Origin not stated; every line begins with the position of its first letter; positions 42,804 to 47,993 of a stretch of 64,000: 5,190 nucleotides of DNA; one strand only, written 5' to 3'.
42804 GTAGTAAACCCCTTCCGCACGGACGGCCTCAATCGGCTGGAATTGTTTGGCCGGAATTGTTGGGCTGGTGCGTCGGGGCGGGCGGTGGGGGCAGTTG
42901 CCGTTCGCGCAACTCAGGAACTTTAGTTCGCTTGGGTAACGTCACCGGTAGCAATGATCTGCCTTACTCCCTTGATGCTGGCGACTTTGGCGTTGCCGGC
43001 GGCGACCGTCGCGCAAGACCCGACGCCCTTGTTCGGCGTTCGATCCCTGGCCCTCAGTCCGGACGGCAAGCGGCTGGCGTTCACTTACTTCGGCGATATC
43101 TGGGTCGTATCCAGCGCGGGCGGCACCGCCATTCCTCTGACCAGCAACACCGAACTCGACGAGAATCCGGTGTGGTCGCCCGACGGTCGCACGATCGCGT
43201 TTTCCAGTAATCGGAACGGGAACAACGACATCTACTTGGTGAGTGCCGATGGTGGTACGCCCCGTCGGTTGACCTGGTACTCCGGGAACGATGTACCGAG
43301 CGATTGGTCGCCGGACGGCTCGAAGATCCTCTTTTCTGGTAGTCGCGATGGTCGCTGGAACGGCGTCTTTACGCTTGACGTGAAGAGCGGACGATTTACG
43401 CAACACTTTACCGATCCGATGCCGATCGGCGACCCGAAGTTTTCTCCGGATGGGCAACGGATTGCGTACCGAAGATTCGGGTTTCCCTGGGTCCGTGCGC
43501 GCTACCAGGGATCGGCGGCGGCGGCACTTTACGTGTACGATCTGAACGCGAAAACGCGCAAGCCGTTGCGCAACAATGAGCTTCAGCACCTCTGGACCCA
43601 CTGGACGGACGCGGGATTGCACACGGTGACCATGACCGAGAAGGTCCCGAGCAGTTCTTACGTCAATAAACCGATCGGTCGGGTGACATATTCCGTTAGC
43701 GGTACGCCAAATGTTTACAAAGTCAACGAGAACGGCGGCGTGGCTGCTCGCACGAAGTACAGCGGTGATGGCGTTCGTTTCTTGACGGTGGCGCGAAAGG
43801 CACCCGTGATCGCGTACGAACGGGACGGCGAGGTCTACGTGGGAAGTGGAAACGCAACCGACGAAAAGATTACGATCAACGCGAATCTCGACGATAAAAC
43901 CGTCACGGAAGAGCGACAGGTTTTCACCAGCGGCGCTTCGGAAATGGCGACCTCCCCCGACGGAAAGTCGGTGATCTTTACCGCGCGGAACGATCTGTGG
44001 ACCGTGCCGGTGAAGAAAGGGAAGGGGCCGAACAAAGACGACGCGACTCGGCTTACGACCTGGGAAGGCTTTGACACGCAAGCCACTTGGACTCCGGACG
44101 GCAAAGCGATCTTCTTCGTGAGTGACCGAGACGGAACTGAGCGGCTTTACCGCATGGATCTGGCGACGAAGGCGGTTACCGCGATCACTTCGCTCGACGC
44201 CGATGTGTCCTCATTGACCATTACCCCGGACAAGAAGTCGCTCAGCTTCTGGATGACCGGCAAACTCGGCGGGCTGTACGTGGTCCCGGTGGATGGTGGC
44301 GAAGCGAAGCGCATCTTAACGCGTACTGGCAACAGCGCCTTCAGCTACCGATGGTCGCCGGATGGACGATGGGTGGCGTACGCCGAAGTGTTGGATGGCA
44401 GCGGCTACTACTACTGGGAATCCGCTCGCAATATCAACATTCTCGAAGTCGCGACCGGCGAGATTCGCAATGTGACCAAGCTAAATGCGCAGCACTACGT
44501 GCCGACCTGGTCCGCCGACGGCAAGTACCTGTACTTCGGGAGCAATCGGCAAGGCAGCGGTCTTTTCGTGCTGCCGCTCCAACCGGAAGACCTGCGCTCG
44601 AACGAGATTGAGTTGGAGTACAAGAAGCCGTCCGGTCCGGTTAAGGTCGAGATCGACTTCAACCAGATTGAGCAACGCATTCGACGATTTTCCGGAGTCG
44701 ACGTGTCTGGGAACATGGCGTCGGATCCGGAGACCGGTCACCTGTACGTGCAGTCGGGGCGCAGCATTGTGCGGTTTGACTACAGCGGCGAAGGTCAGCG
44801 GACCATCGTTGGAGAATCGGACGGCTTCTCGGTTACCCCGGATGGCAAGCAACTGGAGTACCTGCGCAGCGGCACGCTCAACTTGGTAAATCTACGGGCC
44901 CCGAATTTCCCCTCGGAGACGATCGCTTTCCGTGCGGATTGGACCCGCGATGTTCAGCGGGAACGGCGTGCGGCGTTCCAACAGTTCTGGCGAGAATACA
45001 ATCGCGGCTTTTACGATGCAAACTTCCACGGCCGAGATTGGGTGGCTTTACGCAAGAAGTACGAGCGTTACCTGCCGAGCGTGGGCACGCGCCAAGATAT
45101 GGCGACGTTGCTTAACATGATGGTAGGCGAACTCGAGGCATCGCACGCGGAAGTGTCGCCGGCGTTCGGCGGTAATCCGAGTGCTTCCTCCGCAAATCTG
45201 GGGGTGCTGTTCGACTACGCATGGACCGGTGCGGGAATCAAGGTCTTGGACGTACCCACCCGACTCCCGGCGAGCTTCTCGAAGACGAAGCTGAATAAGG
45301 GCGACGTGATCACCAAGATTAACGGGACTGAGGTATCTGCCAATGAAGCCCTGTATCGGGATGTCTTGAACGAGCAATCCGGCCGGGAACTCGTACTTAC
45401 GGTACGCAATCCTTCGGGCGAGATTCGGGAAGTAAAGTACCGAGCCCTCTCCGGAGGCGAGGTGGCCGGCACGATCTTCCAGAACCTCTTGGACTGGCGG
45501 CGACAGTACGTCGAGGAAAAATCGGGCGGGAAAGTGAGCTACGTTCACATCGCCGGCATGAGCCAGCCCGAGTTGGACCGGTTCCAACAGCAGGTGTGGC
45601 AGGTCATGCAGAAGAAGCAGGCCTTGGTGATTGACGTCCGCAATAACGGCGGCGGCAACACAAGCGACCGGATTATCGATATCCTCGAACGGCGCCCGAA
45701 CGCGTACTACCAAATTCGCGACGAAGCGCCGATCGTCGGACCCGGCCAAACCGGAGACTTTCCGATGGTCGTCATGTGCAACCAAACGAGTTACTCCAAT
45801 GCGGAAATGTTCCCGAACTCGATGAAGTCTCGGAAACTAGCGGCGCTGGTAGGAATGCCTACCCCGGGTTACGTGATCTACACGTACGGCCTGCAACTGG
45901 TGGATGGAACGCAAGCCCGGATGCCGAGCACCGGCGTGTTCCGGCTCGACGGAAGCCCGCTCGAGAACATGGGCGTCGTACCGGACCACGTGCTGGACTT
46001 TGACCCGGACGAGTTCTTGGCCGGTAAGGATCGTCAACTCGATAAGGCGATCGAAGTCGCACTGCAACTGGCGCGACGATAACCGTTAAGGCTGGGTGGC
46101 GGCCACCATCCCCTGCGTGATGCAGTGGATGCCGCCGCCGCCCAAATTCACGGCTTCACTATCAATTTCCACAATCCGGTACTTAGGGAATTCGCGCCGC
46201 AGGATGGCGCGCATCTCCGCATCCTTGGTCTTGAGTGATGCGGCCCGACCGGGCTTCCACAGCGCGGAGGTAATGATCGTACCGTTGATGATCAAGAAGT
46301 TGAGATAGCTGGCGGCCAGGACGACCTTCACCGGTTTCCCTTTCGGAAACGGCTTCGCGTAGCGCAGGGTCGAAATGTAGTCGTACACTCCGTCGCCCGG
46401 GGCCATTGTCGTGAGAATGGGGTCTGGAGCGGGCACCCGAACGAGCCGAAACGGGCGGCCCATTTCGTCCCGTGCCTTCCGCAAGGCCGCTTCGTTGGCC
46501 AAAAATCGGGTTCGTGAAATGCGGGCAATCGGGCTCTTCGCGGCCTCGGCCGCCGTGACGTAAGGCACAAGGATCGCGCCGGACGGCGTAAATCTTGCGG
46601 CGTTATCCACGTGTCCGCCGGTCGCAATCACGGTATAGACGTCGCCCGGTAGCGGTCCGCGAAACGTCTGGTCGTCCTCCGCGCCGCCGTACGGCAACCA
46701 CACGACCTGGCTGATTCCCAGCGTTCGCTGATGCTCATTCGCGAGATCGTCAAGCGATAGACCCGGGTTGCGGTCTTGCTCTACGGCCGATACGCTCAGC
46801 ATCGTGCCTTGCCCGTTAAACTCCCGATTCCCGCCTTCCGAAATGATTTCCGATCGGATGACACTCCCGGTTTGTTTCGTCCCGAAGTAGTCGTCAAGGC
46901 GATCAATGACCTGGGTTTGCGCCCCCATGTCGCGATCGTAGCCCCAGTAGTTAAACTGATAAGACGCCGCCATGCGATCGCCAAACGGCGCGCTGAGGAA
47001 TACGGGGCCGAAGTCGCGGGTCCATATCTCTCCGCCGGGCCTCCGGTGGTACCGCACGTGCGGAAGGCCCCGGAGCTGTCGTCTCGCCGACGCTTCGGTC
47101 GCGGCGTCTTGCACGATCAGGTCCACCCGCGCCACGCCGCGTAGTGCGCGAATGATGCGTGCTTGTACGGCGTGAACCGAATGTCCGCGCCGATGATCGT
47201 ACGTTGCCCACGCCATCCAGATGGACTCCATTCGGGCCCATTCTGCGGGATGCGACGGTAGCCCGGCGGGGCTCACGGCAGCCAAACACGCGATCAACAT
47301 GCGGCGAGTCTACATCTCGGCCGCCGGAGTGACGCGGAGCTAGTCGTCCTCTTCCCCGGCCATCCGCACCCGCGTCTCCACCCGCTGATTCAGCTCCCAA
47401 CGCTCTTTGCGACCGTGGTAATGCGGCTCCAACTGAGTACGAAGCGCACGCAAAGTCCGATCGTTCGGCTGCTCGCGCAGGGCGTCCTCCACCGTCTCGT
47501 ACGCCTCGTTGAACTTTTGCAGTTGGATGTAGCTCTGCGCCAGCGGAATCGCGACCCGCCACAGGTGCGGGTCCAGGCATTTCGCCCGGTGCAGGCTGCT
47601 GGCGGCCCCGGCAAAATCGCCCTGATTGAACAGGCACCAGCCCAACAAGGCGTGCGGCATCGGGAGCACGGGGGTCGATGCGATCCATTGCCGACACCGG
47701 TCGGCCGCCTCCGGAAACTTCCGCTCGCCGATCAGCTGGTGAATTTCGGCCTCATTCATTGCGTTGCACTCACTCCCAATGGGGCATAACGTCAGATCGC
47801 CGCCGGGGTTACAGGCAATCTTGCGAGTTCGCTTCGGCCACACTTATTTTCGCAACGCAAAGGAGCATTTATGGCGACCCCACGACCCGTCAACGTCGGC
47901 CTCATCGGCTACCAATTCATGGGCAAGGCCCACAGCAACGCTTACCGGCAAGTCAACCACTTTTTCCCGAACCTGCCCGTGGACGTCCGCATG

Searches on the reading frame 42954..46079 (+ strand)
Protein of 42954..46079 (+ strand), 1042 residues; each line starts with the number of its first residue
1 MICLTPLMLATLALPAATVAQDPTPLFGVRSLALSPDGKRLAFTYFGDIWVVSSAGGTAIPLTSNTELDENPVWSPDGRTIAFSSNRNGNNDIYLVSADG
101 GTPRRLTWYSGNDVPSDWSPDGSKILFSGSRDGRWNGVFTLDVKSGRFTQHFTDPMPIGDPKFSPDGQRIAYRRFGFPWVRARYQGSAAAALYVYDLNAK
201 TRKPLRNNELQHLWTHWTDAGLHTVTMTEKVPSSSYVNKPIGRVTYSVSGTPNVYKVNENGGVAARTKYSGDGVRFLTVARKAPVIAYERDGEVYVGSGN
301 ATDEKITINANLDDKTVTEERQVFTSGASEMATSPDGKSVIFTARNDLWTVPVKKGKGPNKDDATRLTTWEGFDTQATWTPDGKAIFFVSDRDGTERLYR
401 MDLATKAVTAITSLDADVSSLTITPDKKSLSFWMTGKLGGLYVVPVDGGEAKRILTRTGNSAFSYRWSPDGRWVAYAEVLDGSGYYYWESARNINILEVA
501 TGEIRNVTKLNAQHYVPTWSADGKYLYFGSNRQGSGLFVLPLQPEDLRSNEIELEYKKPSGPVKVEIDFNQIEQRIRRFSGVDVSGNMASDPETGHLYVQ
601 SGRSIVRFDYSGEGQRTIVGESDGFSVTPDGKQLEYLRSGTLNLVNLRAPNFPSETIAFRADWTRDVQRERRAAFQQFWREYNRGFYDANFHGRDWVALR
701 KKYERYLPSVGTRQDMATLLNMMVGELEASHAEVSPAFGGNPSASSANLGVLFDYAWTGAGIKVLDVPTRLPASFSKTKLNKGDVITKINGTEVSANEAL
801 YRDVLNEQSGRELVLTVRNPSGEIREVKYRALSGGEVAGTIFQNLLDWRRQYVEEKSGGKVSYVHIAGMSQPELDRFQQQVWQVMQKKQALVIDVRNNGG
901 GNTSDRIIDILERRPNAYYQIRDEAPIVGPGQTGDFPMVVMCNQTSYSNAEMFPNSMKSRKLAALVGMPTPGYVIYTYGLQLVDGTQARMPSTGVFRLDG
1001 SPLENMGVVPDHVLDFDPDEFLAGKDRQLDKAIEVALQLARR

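Call 12: search_protein_families(library=pfam, proteins=[window:42954-46079:+], max_evalue=0.001)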
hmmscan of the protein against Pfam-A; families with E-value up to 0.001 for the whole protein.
window:42954-46079:+ (1042 aa): 11 families
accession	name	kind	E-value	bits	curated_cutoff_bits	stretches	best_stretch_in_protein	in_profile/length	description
PF07676.18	PD40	-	6e-47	157.1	20.9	3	61-94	3-37/38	WD40-like Beta Propeller Repeat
PF03572.23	Peptidase_S41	-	3.8e-22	79.1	24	1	860-1012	1-163/165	Peptidase family S41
PF00930.27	DPPIV_N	-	1.7e-20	73.5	22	2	373-472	236-341/354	Dipeptidyl peptidase IV (DPP IV) N-terminal region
PF14684.11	Tricorn_C1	-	3.6e-15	56.1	24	1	669-725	3-59/59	Tricorn protease C1 domain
PF25174.1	Beta-prop_THOC3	-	1.7e-13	50.7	305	1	326-477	89-231/272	THOC3 beta-propeller domain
PF14583.12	Pectate_lyase22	-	2.3e-07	30.3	30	0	119-151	44-75/386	Oligogalacturonate lyase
PF25460.1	Beta-prop_Aladin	-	2.6e-06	27.3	171.1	0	266-420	94-245/340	Aladin seven-bladed propeller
PF13180.12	PDZ_2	-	8.1e-06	26.5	27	1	761-818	13-68/80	PDZ domain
PF02897.21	Peptidase_S9_N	-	0.0002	20.7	24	0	465-532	129-190/414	Prolyl oligopeptidase, N-terminal beta-propeller domain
PF14685.13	PDZ_Tricorn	-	0.00027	21.3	25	1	780-827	40-86/88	Tricorn protease PDZ domain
PF00400.38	WD40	-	0.00074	20.4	27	0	117-134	18-34/39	WD domain, G-beta repeat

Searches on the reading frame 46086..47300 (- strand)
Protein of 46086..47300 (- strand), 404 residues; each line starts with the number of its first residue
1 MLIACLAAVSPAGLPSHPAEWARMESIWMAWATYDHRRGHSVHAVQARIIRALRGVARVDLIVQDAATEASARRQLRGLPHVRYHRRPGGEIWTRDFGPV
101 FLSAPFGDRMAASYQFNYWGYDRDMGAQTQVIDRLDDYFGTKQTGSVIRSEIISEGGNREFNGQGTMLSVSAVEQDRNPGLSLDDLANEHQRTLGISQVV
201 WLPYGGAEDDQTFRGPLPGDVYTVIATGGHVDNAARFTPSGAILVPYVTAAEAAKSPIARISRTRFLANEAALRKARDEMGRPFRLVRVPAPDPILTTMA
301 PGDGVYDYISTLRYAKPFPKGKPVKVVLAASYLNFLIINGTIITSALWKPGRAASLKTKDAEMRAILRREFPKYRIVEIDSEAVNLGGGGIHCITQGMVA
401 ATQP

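Call 12: search_protein_families(library=pfam, proteins=[window:46086-47300:-], max_evalue=0.001)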
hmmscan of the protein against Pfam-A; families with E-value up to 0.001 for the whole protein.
window:46086-47300:- (404 aa): 1 family
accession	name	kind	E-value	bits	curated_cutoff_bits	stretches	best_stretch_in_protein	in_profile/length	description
PF04371.20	PAD_porph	-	2.3e-60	205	25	1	17-396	2-318/321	Porphyromonas-type peptidyl-arginine deiminase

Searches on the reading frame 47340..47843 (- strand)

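Call 12: search_protein_families(library=pfam, proteins=[window:47340-47843:-], max_evalue=0.001)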
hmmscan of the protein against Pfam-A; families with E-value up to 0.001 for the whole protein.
window:47340-47843:- (167 aa): 10 families
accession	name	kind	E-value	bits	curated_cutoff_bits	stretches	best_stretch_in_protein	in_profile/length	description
PF14559.12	TPR_19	-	1.4e-11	44.9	25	1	72-138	2-68/68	Tetratricopeptide repeat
PF07719.23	TPR_2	-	2.2e-08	34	27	0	64-92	4-32/34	Tetratricopeptide repeat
PF12895.13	ANAPC3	-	4.4e-07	30.5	27.2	1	66-120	28-81/82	Anaphase-promoting complex, cyclosome, subunit 3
PF00515.34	TPR_1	-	1.8e-06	27.9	27.8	0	66-93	6-33/34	Tetratricopeptide repeat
PF13428.12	TPR_14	-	1.1e-05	26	23.5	0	101-135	7-41/44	Tetratricopeptide repeat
PF09613.16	HrpB1_HrpK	-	5e-05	23.4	29.3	0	29-76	47-94/126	Bacterial type III secretion protein (HrpB1_HrpK)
PF13432.12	TPR_16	-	0.00012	22.9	32.7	0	41-86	11-56/65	Tetratricopeptide repeat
PF13181.12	TPR_8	-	0.00027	21.3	25.7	0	101-128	7-34/34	Tetratricopeptide repeat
PF13176.12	TPR_7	-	0.00035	20.9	27.9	0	101-129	5-35/36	Tetratricopeptide repeat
PF13371.12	TPR_9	-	0.00045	20.6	35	0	71-139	5-73/73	Tetratricopeptide repeat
